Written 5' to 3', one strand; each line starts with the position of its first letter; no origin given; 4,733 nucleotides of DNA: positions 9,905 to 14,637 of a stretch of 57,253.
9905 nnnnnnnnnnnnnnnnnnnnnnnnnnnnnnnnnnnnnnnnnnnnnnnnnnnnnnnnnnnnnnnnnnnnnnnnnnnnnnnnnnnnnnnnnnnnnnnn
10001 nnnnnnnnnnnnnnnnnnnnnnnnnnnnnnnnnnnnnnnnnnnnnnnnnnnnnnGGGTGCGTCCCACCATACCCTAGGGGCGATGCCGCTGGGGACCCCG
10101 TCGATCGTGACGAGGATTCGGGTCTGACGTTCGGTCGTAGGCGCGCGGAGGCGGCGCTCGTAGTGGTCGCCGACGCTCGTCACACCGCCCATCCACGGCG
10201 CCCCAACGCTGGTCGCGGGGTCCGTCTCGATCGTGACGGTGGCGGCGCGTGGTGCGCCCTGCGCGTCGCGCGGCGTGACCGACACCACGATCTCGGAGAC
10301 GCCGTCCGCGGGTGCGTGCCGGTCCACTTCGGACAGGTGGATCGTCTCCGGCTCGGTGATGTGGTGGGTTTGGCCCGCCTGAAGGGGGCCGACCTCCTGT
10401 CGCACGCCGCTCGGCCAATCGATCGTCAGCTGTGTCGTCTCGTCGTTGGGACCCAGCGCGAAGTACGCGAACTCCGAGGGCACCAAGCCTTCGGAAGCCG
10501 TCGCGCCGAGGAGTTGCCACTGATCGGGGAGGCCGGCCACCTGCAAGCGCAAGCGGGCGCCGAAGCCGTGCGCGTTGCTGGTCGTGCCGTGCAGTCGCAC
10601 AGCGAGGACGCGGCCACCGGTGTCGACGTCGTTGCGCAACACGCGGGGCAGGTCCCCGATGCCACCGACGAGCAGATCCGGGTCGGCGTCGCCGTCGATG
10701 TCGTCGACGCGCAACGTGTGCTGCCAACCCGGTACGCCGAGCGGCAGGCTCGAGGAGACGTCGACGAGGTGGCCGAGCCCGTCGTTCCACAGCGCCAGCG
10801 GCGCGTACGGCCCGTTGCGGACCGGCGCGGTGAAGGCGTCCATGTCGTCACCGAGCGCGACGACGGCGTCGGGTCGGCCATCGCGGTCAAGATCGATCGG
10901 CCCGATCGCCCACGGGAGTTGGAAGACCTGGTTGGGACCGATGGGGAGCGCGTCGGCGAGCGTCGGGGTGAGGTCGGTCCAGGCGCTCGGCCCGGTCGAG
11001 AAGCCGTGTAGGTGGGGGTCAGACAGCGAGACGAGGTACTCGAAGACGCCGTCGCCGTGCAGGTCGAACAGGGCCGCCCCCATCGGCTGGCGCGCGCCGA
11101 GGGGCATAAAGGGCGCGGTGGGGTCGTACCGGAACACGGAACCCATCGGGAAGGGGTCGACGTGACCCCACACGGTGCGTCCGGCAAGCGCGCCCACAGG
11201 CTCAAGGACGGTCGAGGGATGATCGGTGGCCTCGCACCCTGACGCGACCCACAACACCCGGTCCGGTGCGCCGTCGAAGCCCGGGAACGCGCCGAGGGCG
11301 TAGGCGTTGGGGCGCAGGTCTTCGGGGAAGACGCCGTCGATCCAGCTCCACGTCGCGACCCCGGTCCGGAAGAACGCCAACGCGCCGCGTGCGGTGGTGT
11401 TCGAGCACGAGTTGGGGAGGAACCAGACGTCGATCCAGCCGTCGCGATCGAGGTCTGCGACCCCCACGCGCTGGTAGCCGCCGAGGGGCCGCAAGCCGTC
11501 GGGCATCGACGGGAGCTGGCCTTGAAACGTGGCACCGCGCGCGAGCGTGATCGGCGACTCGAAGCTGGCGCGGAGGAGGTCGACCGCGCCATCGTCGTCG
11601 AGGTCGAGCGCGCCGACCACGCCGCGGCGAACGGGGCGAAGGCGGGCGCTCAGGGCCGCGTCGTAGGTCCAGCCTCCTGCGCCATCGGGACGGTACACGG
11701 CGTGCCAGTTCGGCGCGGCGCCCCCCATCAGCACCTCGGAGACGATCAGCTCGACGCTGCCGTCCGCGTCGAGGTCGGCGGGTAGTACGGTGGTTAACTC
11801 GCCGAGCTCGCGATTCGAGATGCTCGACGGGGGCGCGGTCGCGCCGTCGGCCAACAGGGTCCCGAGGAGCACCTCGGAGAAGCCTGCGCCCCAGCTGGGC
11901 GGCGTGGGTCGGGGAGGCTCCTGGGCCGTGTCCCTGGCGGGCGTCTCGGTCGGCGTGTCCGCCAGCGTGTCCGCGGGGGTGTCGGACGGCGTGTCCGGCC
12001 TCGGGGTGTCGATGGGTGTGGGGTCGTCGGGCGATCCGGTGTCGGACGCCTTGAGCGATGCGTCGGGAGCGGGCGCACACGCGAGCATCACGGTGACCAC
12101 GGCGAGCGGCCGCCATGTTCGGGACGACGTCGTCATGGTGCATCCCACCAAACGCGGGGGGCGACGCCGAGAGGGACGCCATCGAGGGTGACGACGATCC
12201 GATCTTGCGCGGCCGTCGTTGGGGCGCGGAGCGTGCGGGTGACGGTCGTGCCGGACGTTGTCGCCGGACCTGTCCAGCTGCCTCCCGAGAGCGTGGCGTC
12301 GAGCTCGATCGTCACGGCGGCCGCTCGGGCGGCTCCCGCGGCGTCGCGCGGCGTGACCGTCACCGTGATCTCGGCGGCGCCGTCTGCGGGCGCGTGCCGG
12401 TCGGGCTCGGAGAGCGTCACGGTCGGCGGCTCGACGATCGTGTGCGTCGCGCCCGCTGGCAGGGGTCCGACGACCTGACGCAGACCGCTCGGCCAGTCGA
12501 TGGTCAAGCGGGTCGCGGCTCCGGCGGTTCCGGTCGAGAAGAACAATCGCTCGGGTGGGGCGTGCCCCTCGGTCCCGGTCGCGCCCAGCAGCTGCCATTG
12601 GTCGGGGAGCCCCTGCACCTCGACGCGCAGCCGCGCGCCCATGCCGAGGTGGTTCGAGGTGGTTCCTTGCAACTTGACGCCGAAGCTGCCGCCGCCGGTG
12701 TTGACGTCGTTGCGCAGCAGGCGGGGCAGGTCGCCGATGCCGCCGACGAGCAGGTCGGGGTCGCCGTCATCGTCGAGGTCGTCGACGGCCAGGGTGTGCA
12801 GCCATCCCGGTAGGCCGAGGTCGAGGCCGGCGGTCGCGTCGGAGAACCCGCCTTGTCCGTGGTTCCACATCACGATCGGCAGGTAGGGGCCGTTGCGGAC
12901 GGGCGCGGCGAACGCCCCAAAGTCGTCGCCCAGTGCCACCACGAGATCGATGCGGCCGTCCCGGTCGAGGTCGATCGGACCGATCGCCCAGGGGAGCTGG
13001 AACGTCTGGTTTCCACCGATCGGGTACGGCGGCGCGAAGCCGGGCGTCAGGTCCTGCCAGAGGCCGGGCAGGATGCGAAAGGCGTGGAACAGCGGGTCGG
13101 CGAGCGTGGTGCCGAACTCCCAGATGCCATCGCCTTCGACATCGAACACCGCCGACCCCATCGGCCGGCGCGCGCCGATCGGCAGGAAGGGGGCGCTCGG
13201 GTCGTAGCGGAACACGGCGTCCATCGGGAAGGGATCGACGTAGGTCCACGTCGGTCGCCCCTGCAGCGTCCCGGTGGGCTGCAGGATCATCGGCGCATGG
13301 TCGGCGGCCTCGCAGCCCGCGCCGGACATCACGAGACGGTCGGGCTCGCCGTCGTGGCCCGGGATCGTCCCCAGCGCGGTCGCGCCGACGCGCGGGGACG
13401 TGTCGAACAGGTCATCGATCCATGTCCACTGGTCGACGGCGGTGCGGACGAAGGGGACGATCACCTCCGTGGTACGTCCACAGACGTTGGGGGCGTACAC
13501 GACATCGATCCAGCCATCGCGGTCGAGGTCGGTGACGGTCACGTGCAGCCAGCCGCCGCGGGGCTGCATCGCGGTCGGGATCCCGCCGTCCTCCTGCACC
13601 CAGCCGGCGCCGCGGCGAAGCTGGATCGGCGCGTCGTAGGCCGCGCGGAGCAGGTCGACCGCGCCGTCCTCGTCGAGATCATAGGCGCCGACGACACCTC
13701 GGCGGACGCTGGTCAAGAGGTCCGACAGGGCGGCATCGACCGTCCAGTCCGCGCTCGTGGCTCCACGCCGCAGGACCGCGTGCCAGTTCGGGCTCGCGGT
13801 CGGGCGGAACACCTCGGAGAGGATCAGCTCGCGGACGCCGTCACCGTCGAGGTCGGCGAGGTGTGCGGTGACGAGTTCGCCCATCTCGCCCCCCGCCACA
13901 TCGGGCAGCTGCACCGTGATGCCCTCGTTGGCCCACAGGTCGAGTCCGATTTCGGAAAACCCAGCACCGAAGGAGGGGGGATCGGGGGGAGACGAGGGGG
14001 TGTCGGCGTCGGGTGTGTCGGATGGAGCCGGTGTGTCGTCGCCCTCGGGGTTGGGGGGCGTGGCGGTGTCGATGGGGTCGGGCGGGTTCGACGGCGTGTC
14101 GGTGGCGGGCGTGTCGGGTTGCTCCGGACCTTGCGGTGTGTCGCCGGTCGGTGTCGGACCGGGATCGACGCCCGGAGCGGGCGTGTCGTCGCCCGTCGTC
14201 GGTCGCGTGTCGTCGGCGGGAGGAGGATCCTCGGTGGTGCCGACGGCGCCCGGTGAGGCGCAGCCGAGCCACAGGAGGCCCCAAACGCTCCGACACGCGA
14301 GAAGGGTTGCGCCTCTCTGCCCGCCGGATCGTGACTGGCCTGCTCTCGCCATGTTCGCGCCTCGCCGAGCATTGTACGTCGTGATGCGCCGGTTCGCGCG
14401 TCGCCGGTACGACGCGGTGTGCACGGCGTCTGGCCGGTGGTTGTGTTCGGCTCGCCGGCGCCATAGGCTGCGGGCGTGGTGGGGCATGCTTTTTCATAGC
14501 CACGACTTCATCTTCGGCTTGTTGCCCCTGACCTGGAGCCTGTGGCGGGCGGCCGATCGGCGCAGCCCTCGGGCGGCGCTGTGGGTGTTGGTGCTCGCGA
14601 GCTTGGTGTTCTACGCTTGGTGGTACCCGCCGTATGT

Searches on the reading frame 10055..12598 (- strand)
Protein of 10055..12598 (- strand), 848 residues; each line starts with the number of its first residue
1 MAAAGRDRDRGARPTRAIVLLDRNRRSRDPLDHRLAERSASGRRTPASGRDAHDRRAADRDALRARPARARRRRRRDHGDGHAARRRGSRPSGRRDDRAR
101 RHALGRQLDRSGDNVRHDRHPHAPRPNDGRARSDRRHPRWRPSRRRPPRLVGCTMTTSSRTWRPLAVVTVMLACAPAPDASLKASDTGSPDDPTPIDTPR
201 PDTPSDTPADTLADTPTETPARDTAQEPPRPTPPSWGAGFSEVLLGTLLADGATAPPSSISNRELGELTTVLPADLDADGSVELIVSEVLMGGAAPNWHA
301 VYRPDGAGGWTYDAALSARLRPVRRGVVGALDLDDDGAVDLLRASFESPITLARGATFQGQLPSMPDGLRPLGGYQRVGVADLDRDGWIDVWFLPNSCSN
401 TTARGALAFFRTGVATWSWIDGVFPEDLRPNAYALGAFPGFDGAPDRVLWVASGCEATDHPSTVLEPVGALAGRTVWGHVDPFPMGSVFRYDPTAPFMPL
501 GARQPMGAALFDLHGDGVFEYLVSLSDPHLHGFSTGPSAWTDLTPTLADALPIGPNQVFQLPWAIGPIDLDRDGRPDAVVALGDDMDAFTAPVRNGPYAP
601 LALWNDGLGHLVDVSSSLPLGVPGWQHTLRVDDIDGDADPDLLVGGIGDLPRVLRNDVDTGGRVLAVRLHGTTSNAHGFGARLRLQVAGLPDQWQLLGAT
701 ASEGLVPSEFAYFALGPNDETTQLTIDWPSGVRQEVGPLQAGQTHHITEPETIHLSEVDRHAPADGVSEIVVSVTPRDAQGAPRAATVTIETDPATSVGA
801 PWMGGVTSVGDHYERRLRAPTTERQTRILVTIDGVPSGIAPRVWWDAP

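Call 48: search_protein_families(library=pfam, proteins=[window:10055-12598:-], max_evalue=0.0001)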
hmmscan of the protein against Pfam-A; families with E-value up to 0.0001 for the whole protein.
window:10055-12598:- (848 aa): 3 families
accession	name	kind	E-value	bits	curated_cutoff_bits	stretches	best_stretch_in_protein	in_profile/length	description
PF13517.12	FG-GAP_3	-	4.9e-17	62.7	26.9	2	569-644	1-61/61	FG-GAP-like repeat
PF09134.16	Invasin_D3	-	3e-05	24.9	33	1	759-837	11-87/98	Invasin, domain 3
PF07593.17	UnbV_ASPIC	-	8.3e-05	22.8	23.4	0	679-745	2-67/68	ASPIC and UnbV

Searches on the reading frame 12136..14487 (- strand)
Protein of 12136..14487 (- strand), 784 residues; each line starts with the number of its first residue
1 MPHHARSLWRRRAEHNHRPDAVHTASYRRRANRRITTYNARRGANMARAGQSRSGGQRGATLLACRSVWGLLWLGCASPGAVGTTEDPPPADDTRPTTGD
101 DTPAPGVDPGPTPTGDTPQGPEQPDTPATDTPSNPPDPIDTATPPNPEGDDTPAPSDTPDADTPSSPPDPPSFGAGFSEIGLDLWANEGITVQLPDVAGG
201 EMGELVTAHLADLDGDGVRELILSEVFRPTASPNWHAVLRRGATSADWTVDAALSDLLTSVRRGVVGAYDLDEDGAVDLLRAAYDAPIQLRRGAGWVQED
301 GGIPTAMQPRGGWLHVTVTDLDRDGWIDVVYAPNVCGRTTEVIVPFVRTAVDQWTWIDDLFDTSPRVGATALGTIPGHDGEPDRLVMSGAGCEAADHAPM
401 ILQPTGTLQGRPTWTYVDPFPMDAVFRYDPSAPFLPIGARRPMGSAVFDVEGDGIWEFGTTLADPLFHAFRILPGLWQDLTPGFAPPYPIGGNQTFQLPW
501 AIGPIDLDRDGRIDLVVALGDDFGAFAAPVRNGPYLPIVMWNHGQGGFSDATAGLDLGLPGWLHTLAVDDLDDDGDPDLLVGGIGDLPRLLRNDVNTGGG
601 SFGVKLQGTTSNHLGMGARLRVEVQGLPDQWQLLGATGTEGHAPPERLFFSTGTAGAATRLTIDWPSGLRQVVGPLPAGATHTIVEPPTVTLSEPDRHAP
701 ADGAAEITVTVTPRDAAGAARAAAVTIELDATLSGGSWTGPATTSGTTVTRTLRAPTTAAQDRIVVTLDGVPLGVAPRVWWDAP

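Call 48: search_protein_families(library=pfam, proteins=[window:12136-14487:-], max_evalue=0.0001)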
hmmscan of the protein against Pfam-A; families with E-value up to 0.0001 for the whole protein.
window:12136-14487:- (784 aa): 3 families
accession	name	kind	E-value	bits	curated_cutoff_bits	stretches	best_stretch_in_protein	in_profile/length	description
PF13517.12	FG-GAP_3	-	8.1e-18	65.2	26.9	2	506-581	1-61/61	FG-GAP-like repeat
PF09134.16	Invasin_D3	-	2.6e-06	28.3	33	1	696-772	11-86/98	Invasin, domain 3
PF07593.17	UnbV_ASPIC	-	6.2e-06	26.4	23.4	1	615-682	1-67/68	ASPIC and UnbV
